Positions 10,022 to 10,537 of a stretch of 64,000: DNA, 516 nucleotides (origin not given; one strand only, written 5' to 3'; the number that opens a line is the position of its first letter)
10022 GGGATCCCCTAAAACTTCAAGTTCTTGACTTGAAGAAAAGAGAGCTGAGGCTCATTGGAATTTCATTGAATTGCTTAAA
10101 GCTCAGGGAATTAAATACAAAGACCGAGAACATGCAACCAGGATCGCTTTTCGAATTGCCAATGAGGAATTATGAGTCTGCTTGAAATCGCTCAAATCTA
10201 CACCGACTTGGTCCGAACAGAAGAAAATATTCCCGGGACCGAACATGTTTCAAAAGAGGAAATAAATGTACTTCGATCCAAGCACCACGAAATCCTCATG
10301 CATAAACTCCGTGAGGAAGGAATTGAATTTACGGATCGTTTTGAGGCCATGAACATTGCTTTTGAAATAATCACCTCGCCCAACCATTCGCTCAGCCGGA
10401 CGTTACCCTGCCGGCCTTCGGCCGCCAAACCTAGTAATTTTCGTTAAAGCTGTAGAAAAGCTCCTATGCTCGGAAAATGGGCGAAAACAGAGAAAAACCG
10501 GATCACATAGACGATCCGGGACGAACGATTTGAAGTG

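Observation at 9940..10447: Cassette 5: overlapping two-gene module of unknown function with TA-like architecture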

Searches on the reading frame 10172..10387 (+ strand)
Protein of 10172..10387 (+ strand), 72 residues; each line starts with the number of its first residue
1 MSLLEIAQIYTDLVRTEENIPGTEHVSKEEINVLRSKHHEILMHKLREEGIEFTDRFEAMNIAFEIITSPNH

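Call 10: find_homologous_proteins(query=window:10172-10387:+, max_evalue=0.1)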
Query seq(72 aa) (72 aa): 20 proteins with E <= 0.1 among 20 candidates.
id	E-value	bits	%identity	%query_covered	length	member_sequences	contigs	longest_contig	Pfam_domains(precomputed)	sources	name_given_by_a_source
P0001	1.0e-38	147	100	100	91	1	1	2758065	-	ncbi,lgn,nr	ncbi:MAG: hypothetical protein IPP35_10590 [Elusimicrobia bacterium]|nr:hypothetical protein [Elusim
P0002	3.4e-31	123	82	100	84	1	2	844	-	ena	-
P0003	6.9e-28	113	79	100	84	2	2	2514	-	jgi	jgi:hypothetical protein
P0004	8.3e-28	113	83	96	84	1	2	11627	-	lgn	-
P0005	9.3e-28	113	75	100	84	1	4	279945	-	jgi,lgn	jgi:flavin-dependent dehydrogenase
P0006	3.9e-27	111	78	100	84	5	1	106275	-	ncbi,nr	ncbi:MAG: hypothetical protein IPN19_00340 [Elusimicrobia bacterium]|nr:hypothetical protein [Elusim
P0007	5.9e-26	107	75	100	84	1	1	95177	-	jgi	jgi:hypothetical protein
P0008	8.6e-25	103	74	100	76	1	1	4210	-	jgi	jgi:hypothetical protein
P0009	1.2e-24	103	74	100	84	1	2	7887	-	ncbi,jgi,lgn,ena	jgi:hypothetical protein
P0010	1.2e-24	103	74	100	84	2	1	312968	-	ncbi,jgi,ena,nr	ncbi:MAG: hypothetical protein IPH59_12290 [bacterium]|jgi:hypothetical protein|nr:hypothetical prot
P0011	2.3e-24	102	72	100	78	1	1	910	-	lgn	-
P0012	1.9e-23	99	66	97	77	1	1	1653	-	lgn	-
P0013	2.2e-23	99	68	99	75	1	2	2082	-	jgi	jgi:hypothetical protein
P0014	2.8e-23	99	66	93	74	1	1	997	-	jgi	jgi:hypothetical protein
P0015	9.4e-22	94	67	93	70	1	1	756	-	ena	-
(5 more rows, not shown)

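Call 12: find_encoding_contigs(protein=P0006, flank=4000, max_places=3)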
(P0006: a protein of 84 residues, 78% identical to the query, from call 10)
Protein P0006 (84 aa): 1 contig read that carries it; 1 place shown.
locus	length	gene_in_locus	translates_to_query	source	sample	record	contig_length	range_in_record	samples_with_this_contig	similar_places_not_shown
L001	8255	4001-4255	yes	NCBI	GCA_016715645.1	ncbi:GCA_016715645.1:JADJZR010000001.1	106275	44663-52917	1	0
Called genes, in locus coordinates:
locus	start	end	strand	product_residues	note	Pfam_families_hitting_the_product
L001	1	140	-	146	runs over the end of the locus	-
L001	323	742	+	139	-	PF01695:IstB_IS21, PF13481:AAA_25 (weak)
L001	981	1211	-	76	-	-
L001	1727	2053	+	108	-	-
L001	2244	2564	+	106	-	PF04365:BrnT_toxin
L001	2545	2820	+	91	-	PF12441:CopG_antitoxin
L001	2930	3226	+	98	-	PF04365:BrnT_toxin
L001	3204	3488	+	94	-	-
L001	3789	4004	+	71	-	-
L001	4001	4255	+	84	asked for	-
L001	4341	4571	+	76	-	PF25967:RND-MFP_C (weak), PF25975:CzcB_C (weak), PF25989:YknX_C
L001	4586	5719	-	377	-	PF05359:DUF748 (weak)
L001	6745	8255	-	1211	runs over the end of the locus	PF01855:POR_N, PF17147:PFOR_II, PF01558:POR, PF10371:EKR, PF12837:Fer4_6 (weak), PF12838:Fer4_7, PF13484:Fer4_16, PF02775:TPP_enzyme_C, +6 more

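Call 21: search_solved_structures(query=A2, max_evalue=10)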
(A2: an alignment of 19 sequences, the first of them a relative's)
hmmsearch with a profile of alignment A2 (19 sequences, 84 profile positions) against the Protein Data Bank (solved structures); distinct sequences matched with E-value up to 10: 5.
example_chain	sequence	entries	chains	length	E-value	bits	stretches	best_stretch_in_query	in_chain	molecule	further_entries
6zpg_A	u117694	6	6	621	0.63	12.9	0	4-49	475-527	KIF-binding protein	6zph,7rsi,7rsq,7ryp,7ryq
3hk4_A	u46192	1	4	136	1.4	11.8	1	1-32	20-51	Mlr7391 protein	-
9mty_A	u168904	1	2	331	1.4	11.8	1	47-77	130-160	Transposase IS116/IS110/IS902 C-terminal domain-containing protein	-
8x9d_A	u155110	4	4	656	1.7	11.6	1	20-61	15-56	Carbon monoxide dehydrogenase 2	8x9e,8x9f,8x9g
8x9h_A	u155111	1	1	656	1.8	11.5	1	20-61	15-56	Carbon monoxide dehydrogenase 2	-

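Call 30: predict_structure(alignment_id=A3)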
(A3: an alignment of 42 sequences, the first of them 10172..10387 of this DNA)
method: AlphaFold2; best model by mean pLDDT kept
length: 72 residues; sequences in the alignment: 42
mean_pLDDT: 91.8   pTM: 0.79
mean pLDDT of the five models: 91.8, 91.5, 89.6, 87.8, 87.4
residues with pLDDT >= 90: 53; 70-90: 17; 50-70: 2; < 50: 0
segments of 3 or more residues with pLDDT < 50: none
pLDDT, mean of each block of 10 residues (from residue 1): 96 91 79 95 98 97 92 60
secondary structure, 60 per line:
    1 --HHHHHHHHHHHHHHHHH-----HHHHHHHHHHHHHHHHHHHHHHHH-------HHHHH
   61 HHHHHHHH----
elements in order: H3-19 H25-48 H56-68
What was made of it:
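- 10172..10447 (+): Gene b (91 aa here), the second and acidic paralogue. The core is residues 1-68 (10172-10375). The tail (10376-10447) is encoded by the attC remnant. AF2 gives a three-helix model with pLDDT 91.8 (call 30).
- On Type II toxin-antitoxin system: The model is a plain three-helix bundle with a 24-residue central helix (call 30).
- Checked: b is helical: AF2 gives three helices, pLDDT 91.8 (call 30).
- AF2 three-helix model, pLDDT 91.8, pTM 0.79 (call 30).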

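Call 31: search_protein_representatives(alignment_id=A3)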
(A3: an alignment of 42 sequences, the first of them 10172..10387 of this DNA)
Query: 42 sequences, 71 profile positions. Proteins with E-value up to 0.001 (for the whole library): 137; up to 1e-10: 39; up to 1e-30: 0. The best 137 are listed.
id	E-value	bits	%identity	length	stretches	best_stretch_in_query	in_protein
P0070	2.4e-28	113.9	-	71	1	1-70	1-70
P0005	1.1e-26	108.6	-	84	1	1-70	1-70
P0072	1.5e-25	104.9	-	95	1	2-70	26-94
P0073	4.7e-25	103.3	-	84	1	1-68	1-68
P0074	8.1e-24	99.4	-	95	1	6-70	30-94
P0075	2.7e-22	94.5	-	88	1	1-70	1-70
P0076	3.4e-22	94.2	-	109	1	3-70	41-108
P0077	6.9e-22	93.2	-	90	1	1-68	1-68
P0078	1.7e-20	88.7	-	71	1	1-70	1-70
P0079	2.3e-20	88.3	-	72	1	4-70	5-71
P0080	3.2e-19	84.6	-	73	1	4-69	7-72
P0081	3.4e-19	84.6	-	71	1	1-70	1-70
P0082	2.5e-18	81.8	-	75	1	2-70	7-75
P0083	5.6e-18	80.6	-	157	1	4-68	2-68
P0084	1.3e-17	79.4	-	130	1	6-70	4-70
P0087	7.1e-16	73.9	-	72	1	4-68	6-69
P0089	2.3e-15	72.3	-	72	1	2-67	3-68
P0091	4.8e-15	71.2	-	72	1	2-68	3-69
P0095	4.3e-13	65.0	-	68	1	1-67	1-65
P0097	9.4e-13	63.9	-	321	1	1-67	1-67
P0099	1.5e-12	63.3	-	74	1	4-68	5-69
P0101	4.6e-12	61.7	-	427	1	3-69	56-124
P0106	5.3e-11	58.3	-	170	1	1-49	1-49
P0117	9.8e-09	51.0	-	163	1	6-67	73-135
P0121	2.4e-08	49.8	-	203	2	23-69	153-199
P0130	1.5e-07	47.3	-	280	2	4-69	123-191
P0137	6.6e-07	45.2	-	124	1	11-67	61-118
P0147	2.8e-06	43.2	-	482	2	6-69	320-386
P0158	1.8e-05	40.6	-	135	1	3-66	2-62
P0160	1.9e-05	40.5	-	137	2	5-69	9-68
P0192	3.3e-04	36.5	-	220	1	6-63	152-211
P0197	6.8e-04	35.5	-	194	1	5-65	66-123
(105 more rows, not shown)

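Call 34: search_protein_families(library=pfam, max_evalue=0.01, proteins=[P0083, P0097, P0101, P0106, P0117, P0121, P0130, P0147, P0192, P0197])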
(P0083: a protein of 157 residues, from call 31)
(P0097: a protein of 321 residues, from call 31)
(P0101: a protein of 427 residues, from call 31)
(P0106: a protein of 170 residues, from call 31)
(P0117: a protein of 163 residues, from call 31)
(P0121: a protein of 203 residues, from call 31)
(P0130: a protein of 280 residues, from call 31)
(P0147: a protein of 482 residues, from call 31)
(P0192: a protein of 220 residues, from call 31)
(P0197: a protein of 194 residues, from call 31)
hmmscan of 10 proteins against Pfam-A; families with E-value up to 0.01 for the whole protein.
P0083 (157 aa): 0 families

P0097 (321 aa): 0 families

P0101 (427 aa): 1 family
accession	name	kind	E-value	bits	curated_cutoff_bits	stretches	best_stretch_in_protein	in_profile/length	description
PF01531.22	Glyco_transf_11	-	2.5e-05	24.1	23.9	1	305-380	189-269/298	Glycosyl transferase family 11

P0106 (170 aa): 3 families
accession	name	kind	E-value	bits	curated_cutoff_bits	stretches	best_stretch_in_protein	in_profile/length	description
PF00534.26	Glycos_transf_1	-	1.7e-10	41.1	26.4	1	43-137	62-159/172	Glycosyl transferases group 1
PF13692.12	Glyco_trans_1_4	-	2e-09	38.3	27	1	46-133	49-139/142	Glycosyl transferases group 1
PF05025.18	RbsD_FucU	-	0.0083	17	25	0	20-93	65-135/138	RbsD / FucU transport protein family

P0117 (163 aa): 0 families

P0121 (203 aa): 0 families

P0130 (280 aa): 0 families

P0147 (482 aa): 2 families
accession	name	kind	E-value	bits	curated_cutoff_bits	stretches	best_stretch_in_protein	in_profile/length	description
PF13563.12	2_5_RNA_ligase2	-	3.6e-12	47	27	1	50-156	25-120/152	2'-5' RNA ligase superfamily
PF02834.22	LigT_PEase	-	1.2e-06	29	23.3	0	49-100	33-80/87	LigT like Phosphoesterase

P0192 (220 aa): 0 families

P0197 (194 aa): 0 families

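Call 36: fold_search(model_id=the predicted structure, library=pdb)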
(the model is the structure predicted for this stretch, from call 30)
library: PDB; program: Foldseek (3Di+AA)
matches with E <= 10: 88; with E <= 0.001: 0
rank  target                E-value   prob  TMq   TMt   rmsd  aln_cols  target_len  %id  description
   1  3lxt_A                1.8e+00  0.28  0.49  0.21   6.2        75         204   13  Crystal structure of Glutathione S Transferase from Pseudomonas fluorescens (released 2010-03-09)
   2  3lxt_D                2.2e+00  0.41  0.57  0.23   5.8        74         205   12  Crystal structure of Glutathione S Transferase from Pseudomonas fluorescens (released 2010-03-09)
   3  9hcj_00               2.3e+00  0.15  0.36  0.06   7.0        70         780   13  D. discoideum nuclear pore complex (released 2024-12-25)
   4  3lxt_C                2.4e+00  0.41  0.58  0.23   5.7        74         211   12  Crystal structure of Glutathione S Transferase from Pseudomonas fluorescens (released 2010-03-09)
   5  3lxt_B                2.4e+00  0.21  0.49  0.21   6.2        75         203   13  Crystal structure of Glutathione S Transferase from Pseudomonas fluorescens (released 2010-03-09)
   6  7pbd_C                2.9e+00  0.33  0.54  0.15   5.8        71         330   10  a1b3 GABA-A receptor + GABA (released 2022-02-09)
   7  1r1k_A                3.5e+00  0.18  0.43  0.15   4.2        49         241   22  Crystal structure of the ligand-binding domains of the heterodimer EcR/USP bound to ponasterone A (released 2003-11-18)
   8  1alu                  3.7e+00  0.12  0.41  0.22   8.1        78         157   12  HUMAN INTERLEUKIN-6 (released 1998-06-03)
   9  9fgd_B                4.0e+00  0.25  0.51  0.14   5.9        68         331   10  Cryo-EM structure of the full-length alpha1beta3gamma2 GABA(A) receptor in SMALPs without PIP2 and in complex with Mb3 (released 2025-06-04)
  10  2rdc_B                4.5e+00  0.41  0.68  0.38   5.5        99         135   21  CRYSTAL STRUCTURE OF A PUTATIVE LIPID BINDING PROTEIN (GSU0061) FROM GEOBACTER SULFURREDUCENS PCA AT 1.80 A RESOLUTION (released 2007-10-09)
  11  5wd9                  4.5e+00  0.18  0.53  0.46   6.7        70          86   10  Crystal structure of Legionella pneumophila effector lpg2328 (released 2017-11-29)
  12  1wty_A                4.5e+00  0.10  0.42  0.27   7.4        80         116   16  Crystal structure of a probable nucleotidyl transferase protein from thermus thermophilus HB8 (released 2004-12-07)
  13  2nxx_C                4.8e+00  0.15  0.39  0.14   4.2        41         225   22  Crystal Structure of the Ligand-Binding Domains of the T.castaneum (Coleoptera) Heterodimer EcrUSP Bound to Ponasteron (released 2007-10-02)
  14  8fvy_N                4.8e+00  0.14  0.46  0.28   4.1        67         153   10  40S subunit of the Giardia lamblia 80S ribosome (released 2024-01-24)
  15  2r40_A                4.8e+00  0.14  0.38  0.13   4.1        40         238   25  Crystal structure of 20E bound EcR/USP (released 2007-10-02)
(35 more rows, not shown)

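Call 37: search_protein_families(library=phrogs, max_evalue=1, proteins=[window:10172-10387:+, P0147, P0197, P0158, P0121, P0117, P0192, P0137, P0160])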
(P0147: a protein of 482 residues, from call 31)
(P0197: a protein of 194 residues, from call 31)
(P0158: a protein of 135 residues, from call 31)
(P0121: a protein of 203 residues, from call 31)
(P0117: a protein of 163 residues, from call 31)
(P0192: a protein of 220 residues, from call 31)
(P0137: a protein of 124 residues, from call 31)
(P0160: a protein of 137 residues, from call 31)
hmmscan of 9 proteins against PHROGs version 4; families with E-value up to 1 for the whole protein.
window:10172-10387:+ (72 aa): 1 family
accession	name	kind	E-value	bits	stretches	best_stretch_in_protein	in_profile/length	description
phrog_8896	-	integration and excision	0.28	12.2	1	23-55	5-38/76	excisionase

P0147 (482 aa): 6 families
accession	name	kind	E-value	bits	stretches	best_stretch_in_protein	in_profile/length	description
phrog_14859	-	DNA, RNA and nucleotide metabolism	1.4e-11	45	1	22-156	57-186/373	RNA ligase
phrog_18402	-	head and packaging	1.5e-11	44.5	1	18-192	399-562/861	head maturation protease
phrog_2659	-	DNA, RNA and nucleotide metabolism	1.6e-08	34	1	18-156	724-855/891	RNA ligase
phrog_3684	-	unknown function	1.6e-06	29.3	1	392-443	138-189/262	-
phrog_20572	-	unknown function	0.033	15.5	0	290-310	16-36/81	-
phrog_4790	-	moron, auxiliary metabolic gene and host takeover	0.088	14.2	0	305-368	58-116/139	host RecBCD nuclease inhibitor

P0197 (194 aa): 0 families

P0158 (135 aa): 0 families

P0121 (203 aa): 2 families
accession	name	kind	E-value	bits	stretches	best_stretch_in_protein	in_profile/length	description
phrog_10807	-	unknown function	0.31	11.2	1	152-197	152-197/379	-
phrog_38197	-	unknown function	0.46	11.4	1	151-177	14-40/61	-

P0117 (163 aa): 2 families
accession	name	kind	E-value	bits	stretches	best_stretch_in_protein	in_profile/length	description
phrog_8792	-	unknown function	0.21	12.4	1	13-58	55-99/116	-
phrog_9124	-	unknown function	0.36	12.3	1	62-124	12-71/74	-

P0192 (220 aa): 3 families
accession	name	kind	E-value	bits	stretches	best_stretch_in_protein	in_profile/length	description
phrog_4104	-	unknown function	0.022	15.7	1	10-69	24-81/147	-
phrog_18624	-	unknown function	0.088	14.1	1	187-207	13-33/62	-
phrog_20105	-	unknown function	0.12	13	1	76-110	199-233/251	-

P0137 (124 aa): 0 families

P0160 (137 aa): 2 families
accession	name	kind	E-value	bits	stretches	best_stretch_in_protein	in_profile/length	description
phrog_35246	-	unknown function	0.056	14.1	1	13-71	86-144/226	-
phrog_9518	-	unknown function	0.17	12.8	1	77-111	20-54/66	-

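Call 38: search_protein_families(library=padloc, max_evalue=1, proteins=[window:10172-10387:+, P0147, P0197, P0158, P0121, P0117, P0192, P0137, P0160])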
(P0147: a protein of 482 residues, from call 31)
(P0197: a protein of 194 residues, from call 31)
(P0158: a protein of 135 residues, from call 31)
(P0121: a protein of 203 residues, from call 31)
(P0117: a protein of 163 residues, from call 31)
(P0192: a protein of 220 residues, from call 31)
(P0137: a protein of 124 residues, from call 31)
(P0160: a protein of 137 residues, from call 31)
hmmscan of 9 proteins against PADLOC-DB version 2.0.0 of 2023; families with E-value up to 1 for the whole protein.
window:10172-10387:+ (72 aa): 0 families

P0147 (482 aa): 1 family
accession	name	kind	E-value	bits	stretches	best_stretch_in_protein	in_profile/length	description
PDLC04941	PDC-S16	-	0.029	13.1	1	400-447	8-53/75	-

P0197 (194 aa): 0 families

P0158 (135 aa): 0 families

P0121 (203 aa): 0 families

P0117 (163 aa): 0 families

P0192 (220 aa): 0 families

P0137 (124 aa): 0 families

P0160 (137 aa): 0 families

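Call 47: find_related_loci(query=A3, collection=genome_contigs, flank=4000)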
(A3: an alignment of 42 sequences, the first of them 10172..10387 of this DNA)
Query A3 (72 aa) in genome_contigs; peptide patterns used: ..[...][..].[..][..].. (x = any residue, [..] = any of these).
138 stretches matched a pattern; 26 encode a relative of the query (tblastn E <= 1e-3); 26 distinct loci.
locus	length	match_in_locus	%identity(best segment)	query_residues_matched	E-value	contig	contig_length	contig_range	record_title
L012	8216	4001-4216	78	1-72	6e-34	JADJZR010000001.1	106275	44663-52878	MAG: Elusimicrobia bacterium isolate Lyne_18-Q3-R50-59_MAXAC.215 tig00006897-10-1060980, whole genome shotgun sequence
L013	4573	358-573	67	1-72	5e-29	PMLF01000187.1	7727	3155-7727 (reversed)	MAG: Elusimicrobia bacterium isolate fen_1173 73.20120600_E1D.151_contig_23958, whole genome shotgun sequence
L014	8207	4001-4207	64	1-69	5e-28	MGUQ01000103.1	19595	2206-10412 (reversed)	MAG: Elusimicrobia bacterium RIFCSPLOWO2_01_FULL_54_10 rifcsplowo2_01_scaffold_5174, whole genome shotgun sequence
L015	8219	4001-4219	55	1-70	2e-26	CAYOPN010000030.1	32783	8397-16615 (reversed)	MAG TPA_asm: uncultured Elusimicrobia bacterium isolate SRP150892_co2_475 genome assembly, contig: NODE_1690_length_3278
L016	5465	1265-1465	60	1-67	2e-25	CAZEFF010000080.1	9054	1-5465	MAG TPA_asm: uncultured bacterium isolate SRP342105_co1_304 genome assembly, contig: NODE_10649_length_9054_cov_8.130126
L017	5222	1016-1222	59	1-69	2e-25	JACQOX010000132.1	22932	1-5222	MAG: Deltaproteobacteria bacterium isolate NC_groundwater_1292_Ag_S-0.2um_52_21 S_p2_S4_coassembly_k141_2531032, whole g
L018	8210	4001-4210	57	1-70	9e-25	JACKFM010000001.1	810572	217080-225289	MAG: Candidatus Omnitrophota bacterium isolate HK-STAS-OMNI-5 HK-STAS-OMNI-5_1, whole genome shotgun sequence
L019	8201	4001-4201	60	1-67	1e-24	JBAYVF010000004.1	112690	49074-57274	MAG: Candidatus Omnitrophota bacterium isolate SO_2016_LW3_53 scaffold00249_LW162_2016, whole genome shotgun sequence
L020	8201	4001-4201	57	1-67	2e-24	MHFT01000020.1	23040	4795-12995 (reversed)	MAG: Omnitrophica bacterium RIFCSPLOWO2_12_FULL_50_11 rifcsplowo2_12_scaffold_12763, whole genome shotgun sequence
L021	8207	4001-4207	52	1-69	3e-24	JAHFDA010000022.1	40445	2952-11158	MAG: bacterium isolate nzgw234 NODE_625_length_40446_cov_4.231544, whole genome shotgun sequence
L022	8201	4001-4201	57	1-67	3e-24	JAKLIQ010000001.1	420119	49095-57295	MAG: Candidatus Omnitrophota bacterium isolate RA.bin90 RA.bin90_1, whole genome shotgun sequence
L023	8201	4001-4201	54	1-67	3e-24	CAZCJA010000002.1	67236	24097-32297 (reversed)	MAG TPA_asm: uncultured Elusimicrobia sp. isolate SRP292972_co3_129 genome assembly, contig: NODE_378_length_67236_cov_5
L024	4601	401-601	55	1-67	7e-24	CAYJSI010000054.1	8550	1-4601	MAG TPA_asm: uncultured bacterium isolate ERP125453_co1_405 genome assembly, contig: NODE_10094_length_8550_cov_11.42213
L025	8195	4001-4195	62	1-65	6e-24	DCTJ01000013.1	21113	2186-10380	MAG TPA_asm: Candidatus Omnitrophica bacterium UBA1443 UBA1443_contig_7872, whole genome shotgun sequence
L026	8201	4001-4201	55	1-67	6e-23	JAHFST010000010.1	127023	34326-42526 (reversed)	MAG: Deltaproteobacteria bacterium isolate nzgw603 NODE_69_length_127024_cov_8.627109, whole genome shotgun sequence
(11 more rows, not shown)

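Call 63: predict_structure(alignment_id=A5)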
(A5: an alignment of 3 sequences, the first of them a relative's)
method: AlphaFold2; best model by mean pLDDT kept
length: 203 residues; sequences in the alignment: 3
mean_pLDDT: 71.9   pTM: 0.42
mean pLDDT of the five models: 71.9, 53.0, 52.8, 52.2, 49.0
residues with pLDDT >= 90: 3; 70-90: 137; 50-70: 34; < 50: 29
segments of 3 or more residues with pLDDT < 50: 1-7, 15-28, 110-117
pLDDT, mean of each block of 10 residues (from residue 1): 47 49 44 77 89 81 72 84 71 80 74 42 74 84 71 76 83 80 76 86 71
secondary structure, 60 per line:
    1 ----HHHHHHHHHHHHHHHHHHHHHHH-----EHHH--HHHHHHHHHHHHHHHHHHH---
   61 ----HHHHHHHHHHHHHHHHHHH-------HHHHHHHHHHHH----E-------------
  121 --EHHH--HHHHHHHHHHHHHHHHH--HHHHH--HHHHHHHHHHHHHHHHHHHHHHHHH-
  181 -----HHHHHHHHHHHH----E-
elements in order: H5-27 H39-57 H65-83 H91-102 H129-145 H148-152 H155-179 H186-197
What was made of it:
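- Tried and rejected: The result was pLDDT 72, pTM 0.42, which is too weak to use (call 63).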

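Call 64: fold_search(model_id=the predicted structure, library=viral)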
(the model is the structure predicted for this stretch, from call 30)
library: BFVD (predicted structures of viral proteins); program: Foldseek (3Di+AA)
matches with E <= 10: 205; with E <= 0.001: 0
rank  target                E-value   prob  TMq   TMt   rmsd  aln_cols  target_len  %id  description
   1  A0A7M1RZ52            7.6e-01  0.25  0.39  0.32   6.9        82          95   15  Uncharacterized protein [uncultured phage cr8_1]
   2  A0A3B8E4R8            1.0e+00  0.77  0.62  0.57   7.0        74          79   12  Uncharacterized protein [Proteus phage Stubb]
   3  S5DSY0                1.2e+00  0.25  0.42  0.30   8.2        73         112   14  AsIV-cont00021-ORF1 [Apophua simplicipes ichnovirus]
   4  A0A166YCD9            1.3e+00  0.47  0.51  0.21   3.2        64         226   17  (no name in the UniProt tables at hand)
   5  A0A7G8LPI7            1.4e+00  0.13  0.30  0.21   9.0        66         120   14  (no name in the UniProt tables at hand)
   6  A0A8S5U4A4            1.5e+00  0.80  0.65  0.62   3.1        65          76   18  Uncharacterized protein [Siphoviridae sp. ct6GI21]
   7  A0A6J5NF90            1.5e+00  0.35  0.49  0.16  10.9        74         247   16  Uncharacterized protein (Fragment) [uncultured Caudovirales phage]
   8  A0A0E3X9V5            1.9e+00  0.57  0.58  0.37   3.5        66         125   14  Uncharacterized protein [Gordonia phage GordDuk1]
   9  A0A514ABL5            2.0e+00  0.80  0.59  0.69   1.8        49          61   16  (no name in the UniProt tables at hand)
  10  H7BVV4                2.1e+00  0.30  0.55  0.21  16.3        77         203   12  (no name in the UniProt tables at hand)
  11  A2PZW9                2.1e+00  0.20  0.41  0.31   5.4        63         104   13  GfV-C6-ORF2 [Ichnoviriform fumiferanae]
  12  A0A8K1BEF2            2.1e+00  0.20  0.48  0.36   7.8        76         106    9  (no name in the UniProt tables at hand)
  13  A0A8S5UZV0            2.1e+00  0.13  0.32  0.04   8.0        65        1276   18  Minor tail protein [Siphoviridae sp. ctBeL15]
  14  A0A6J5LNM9            2.3e+00  0.60  0.60  0.66   4.1        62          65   14  Uncharacterized protein [uncultured Caudovirales phage]
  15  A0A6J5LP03            2.3e+00  0.33  0.56  0.52   6.8        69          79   16  Uncharacterized protein [uncultured Caudovirales phage]
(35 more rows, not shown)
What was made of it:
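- Tried and rejected: Foldseek of the b model against PDB and BFVD (calls 36, 64).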
